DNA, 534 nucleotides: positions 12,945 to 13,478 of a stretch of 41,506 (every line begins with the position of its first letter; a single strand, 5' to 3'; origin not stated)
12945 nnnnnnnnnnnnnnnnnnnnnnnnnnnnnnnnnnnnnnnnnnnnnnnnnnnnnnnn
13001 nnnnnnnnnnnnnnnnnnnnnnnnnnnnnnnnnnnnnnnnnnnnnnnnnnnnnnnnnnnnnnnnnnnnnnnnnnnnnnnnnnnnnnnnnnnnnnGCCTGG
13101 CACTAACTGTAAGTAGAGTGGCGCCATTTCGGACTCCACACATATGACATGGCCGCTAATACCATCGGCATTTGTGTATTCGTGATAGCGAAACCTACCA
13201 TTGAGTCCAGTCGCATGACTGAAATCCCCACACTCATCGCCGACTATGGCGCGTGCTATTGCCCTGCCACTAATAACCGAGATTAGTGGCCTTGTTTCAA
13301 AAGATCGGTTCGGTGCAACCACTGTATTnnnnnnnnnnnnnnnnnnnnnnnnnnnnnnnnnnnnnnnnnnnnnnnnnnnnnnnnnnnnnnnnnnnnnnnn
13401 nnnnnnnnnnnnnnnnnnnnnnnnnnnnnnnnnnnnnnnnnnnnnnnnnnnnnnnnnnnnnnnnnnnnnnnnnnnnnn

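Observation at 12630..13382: Sec-signal CBM6-like lectin encoded among tail genes, directly upstream of a depolymerase-like beta-helix protein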

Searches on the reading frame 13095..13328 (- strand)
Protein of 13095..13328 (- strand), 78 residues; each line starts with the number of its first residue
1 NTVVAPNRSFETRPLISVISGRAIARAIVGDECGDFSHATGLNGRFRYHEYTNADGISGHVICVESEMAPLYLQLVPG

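Call 62: search_protein_representatives(alignment_id=A5)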
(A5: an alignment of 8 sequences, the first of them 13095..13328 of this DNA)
Query: 8 sequences, 77 profile positions. Proteins with E-value up to 0.001 (for the whole library): 7; up to 1e-10: 2; up to 1e-30: 2. The best 7 are listed.
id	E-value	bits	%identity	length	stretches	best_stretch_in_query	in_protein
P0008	8.7e-34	131.3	-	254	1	1-77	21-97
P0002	1.1e-33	131.0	-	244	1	1-77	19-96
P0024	3.9e-07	45.9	-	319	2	23-65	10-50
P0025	5.4e-07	45.5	-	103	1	2-67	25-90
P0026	2.4e-05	40.2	-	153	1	2-63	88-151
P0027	6.1e-05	38.9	-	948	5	6-44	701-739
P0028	5.3e-04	35.9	-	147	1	2-62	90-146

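Call 64: search_protein_families(library=pfam, proteins=[P0024, P0025, P0026, P0028, window:13095-13328:-], max_evalue=10)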
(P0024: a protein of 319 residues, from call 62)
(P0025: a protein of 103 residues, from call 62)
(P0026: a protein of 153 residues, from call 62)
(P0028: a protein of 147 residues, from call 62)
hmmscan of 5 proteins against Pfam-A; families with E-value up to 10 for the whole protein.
P0024 (319 aa): 1 family
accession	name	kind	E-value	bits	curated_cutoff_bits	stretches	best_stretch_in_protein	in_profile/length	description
PF21369.3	STL11_N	-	0.32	11.5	27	0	94-137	13-56/117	STL11, N-terminal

P0025 (103 aa): 1 family
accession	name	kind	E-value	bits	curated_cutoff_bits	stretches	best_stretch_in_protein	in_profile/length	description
PF08980.16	DUF1883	-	0.1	13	26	1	51-83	47-79/89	Domain of unknown function (DUF1883)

P0026 (153 aa): 0 families

P0028 (147 aa): 0 families

window:13095-13328:- (78 aa): 0 families

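Call 66: search_solved_structures(query=A6, max_evalue=10, show_alignments=2)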
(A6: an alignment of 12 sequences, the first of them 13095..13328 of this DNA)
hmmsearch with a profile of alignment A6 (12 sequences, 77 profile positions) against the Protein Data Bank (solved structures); distinct sequences matched with E-value up to 10: 0.

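Call 72: predict_structure(alignment_id=A6)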
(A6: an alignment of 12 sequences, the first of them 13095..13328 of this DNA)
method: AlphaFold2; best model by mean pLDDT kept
length: 78 residues; sequences in the alignment: 12
mean_pLDDT: 77.1   pTM: 0.61
mean pLDDT of the five models: 77.1, 76.7, 76.4, 75.9, 75.6
residues with pLDDT >= 90: 14; 70-90: 43; 50-70: 10; < 50: 11
segments of 3 or more residues with pLDDT < 50: 68-78
pLDDT, mean of each block of 10 residues (from residue 1): 83 87 90 78 70 90 69 44
secondary structure, 60 per line:
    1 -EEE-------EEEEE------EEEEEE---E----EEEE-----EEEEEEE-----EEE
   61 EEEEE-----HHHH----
elements in order: E2-4 E12-16 E23-28 E37-40 E46-52 E58-65 H71-74

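Call 74: fold_search(model_id=the predicted structure, library=pdb)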
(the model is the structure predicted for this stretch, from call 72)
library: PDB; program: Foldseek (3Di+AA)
matches with E <= 10: 222; with E <= 0.001: 0
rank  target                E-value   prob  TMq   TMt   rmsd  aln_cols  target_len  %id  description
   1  2krs_MODEL_1_A        9.2e-01  0.60  0.48  0.50   5.7        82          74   13  Solution NMR structure of SH3 domain from CPF_0587 (fragment 415-479) from Clostridium perfringens. Northeast  (released 2010-01-26)
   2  6ybw_C                1.4e+00  0.08  0.22  0.08  11.2        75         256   13  Structure of a human 48S translational initiation complex - 40S body (released 2020-09-16)
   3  4krt_A                1.5e+00  0.41  0.43  0.13   4.9        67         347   13  X-ray structure of endolysin from clostridium perfringens phage phiSM101 (released 2014-04-02)
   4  5d76_B                1.7e+00  0.41  0.44  0.18   4.3        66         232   17  The crystal structure of Ly7917 with the hydrolyzing product of MDP (released 2016-08-17)
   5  6a2i_A                1.8e+00  0.25  0.36  0.47   6.8        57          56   10  Architectural roles of Cren7 in folding crenarchaeal chromatin filament (released 2019-01-16)
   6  4v6w_AE               1.9e+00  0.07  0.21  0.08  11.5        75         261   13  Structure of the D. melanogaster 80S ribosome (released 2014-07-09)
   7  4uje_BE               2.0e+00  0.06  0.22  0.08  11.4        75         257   15  Regulation of the mammalian elongation cycle by 40S subunit rolling: a eukaryotic-specific ribosome rearrangement (released 2014-07-16)
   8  5o1q_MODEL_1_A        2.3e+00  0.10  0.31  0.25   5.7        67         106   18  LysF1 sh3b domain structure (released 2017-09-20)
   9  1aqc_B                2.3e+00  0.09  0.25  0.18   7.9        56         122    7  X11 PTB DOMAIN-10MER PEPTIDE COMPLEX (released 1997-12-24)
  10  6sqx_A                2.3e+00  0.08  0.25  0.07   8.2        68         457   10  Insights into a novel NlpC/P60 Endopeptidase from Photobacterium damselae subsp. piscicida (released 2020-09-30)
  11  7mq9_L4               2.3e+00  0.06  0.21  0.08  11.7        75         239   16  Cryo-EM structure of the human SSU processome, state pre-A1* (released 2021-09-22)
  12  9y49_AE               2.3e+00  0.06  0.22  0.08  11.3        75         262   13  Structure of tuco-tuco ribosome with P/E tRNA and eEF2 (rotated) (released 2026-02-18)
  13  8jiw_BE               2.3e+00  0.06  0.23  0.08  11.5        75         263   11  Atomic structure of wheat ribosome reveals unique features of the plant ribosomes (released 2024-03-27)
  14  9n77_LT               2.4e+00  0.07  0.25  0.03  15.8        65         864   12  SSU processome maturation and disassembly, State K (released 2025-11-05)
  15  6zqd_DE               2.4e+00  0.06  0.23  0.09  11.3        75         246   12  Cryo-EM structure of the 90S pre-ribosome from Saccharomyces cerevisiae, state Post-A1 (released 2020-09-23)
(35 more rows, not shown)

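Call 76: fold_search(model_id=the predicted structure, library=viral)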
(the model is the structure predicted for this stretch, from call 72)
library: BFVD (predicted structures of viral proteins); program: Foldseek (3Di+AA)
matches with E <= 10: 586; with E <= 0.001: 0
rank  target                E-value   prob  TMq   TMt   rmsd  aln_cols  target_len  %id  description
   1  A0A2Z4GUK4            1.0e-01  0.96  0.47  0.46   4.4        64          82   11  (no name in the UniProt tables at hand)
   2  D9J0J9                5.1e-01  0.60  0.41  0.15   4.4        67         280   18  N-acetylmuramoyl-L-alanine amidase [Brochothrix phage A9]
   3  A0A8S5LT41            6.1e-01  0.75  0.46  0.17   3.8        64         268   16  SH3 domain protein [Myoviridae sp. ct25F5]
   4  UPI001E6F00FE         6.4e-01  0.21  0.31  0.20   6.4        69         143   12  (no name look-up for this kind of identifier)
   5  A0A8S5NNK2            7.6e-01  0.87  0.56  0.11   3.2        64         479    8  Cell wall hydrolase autolysin [Myoviridae sp. ctagO6]
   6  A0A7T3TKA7            7.6e-01  0.18  0.25  0.07   6.9        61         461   13  (no name in the UniProt tables at hand)
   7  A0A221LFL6            7.6e-01  0.08  0.20  0.02  15.4        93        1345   15  Putative ORF1 (Fragment) [Barns Ness breadcrumb sponge dicistro-like virus 2]
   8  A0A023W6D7            8.1e-01  0.20  0.29  0.30   6.2        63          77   16  Uncharacterized protein [Serratia phage PS2]
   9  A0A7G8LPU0            9.1e-01  0.10  0.19  0.21   8.4        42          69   19  Uncharacterized protein [Mycobacterium phage MrMiyagi]
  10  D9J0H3                9.1e-01  0.06  0.15  0.16  10.9        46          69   22  Gp26 [Brochothrix phage A9]
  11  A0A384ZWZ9            9.1e-01  0.06  0.14  0.13   9.5        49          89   16  Uncharacterized protein [Dickeya phage vB_DsoM_JA29]
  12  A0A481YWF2            1.1e+00  0.23  0.36  0.19   5.8        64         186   12  Uncharacterized protein [Marseillevirus LCMAC201]
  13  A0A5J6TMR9            1.1e+00  0.08  0.25  0.19  11.7        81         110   10  (no name in the UniProt tables at hand)
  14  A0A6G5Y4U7            1.3e+00  0.28  0.29  0.28   3.4        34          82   20  (no name in the UniProt tables at hand)
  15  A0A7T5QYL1            1.3e+00  0.14  0.28  0.33   6.4        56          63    7  (no name in the UniProt tables at hand)
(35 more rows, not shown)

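Call 95: find_encoding_contigs(protein=P0025, flank=6000, max_places=3)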
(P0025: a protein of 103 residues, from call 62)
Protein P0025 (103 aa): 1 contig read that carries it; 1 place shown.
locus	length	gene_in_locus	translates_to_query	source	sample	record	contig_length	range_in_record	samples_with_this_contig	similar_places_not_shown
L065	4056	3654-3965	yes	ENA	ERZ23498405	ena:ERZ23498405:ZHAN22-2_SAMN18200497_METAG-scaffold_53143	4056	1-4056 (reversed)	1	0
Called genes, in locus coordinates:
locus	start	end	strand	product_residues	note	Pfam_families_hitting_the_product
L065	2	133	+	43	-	?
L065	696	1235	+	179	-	-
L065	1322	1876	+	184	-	PF18757:Nmad5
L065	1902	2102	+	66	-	-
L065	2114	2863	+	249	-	PF00149:Metallophos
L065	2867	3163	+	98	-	-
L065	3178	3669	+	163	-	-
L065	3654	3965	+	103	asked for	-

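Call 96: find_encoding_contigs(protein=P0026, flank=6000, max_places=3)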
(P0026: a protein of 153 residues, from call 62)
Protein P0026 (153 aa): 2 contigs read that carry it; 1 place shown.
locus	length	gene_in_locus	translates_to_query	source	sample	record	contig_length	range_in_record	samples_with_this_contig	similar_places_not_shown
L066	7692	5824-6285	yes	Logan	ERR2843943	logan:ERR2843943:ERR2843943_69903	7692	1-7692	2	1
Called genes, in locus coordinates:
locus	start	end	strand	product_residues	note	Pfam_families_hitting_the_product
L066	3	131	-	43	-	?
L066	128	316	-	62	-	-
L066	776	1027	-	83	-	-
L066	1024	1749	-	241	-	-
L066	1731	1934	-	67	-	-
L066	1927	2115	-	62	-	-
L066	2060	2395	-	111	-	-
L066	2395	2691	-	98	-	-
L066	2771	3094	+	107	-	-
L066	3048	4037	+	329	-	-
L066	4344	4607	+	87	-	-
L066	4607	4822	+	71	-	-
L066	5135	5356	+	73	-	-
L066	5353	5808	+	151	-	PF00436:SSB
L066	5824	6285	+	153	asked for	-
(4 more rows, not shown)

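Call 97: find_encoding_contigs(protein=P0028, flank=6000, max_places=3)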
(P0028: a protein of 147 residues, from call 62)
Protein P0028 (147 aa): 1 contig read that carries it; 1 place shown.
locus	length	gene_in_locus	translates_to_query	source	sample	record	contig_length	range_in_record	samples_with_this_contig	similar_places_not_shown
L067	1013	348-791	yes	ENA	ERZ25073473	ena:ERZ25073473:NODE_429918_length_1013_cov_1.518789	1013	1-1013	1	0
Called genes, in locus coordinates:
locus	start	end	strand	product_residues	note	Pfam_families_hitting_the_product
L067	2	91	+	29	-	?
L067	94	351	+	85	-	-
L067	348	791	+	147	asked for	-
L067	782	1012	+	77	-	?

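Call 100: find_encoding_contigs(protein=P0024, flank=8000, max_places=3)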
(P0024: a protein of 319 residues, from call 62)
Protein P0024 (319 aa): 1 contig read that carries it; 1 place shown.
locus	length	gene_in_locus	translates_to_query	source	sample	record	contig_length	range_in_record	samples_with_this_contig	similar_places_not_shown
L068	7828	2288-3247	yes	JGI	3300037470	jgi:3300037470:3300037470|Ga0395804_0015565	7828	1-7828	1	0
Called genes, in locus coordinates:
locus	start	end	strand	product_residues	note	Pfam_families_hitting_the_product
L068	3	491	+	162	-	?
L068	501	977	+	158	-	-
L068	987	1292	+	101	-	-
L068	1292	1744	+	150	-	-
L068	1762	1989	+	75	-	-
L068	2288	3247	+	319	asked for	-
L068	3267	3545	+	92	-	-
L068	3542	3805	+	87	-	-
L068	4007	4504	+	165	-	-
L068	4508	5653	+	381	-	PF13385:Laminin_G_3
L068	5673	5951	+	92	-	-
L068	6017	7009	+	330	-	-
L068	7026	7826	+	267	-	?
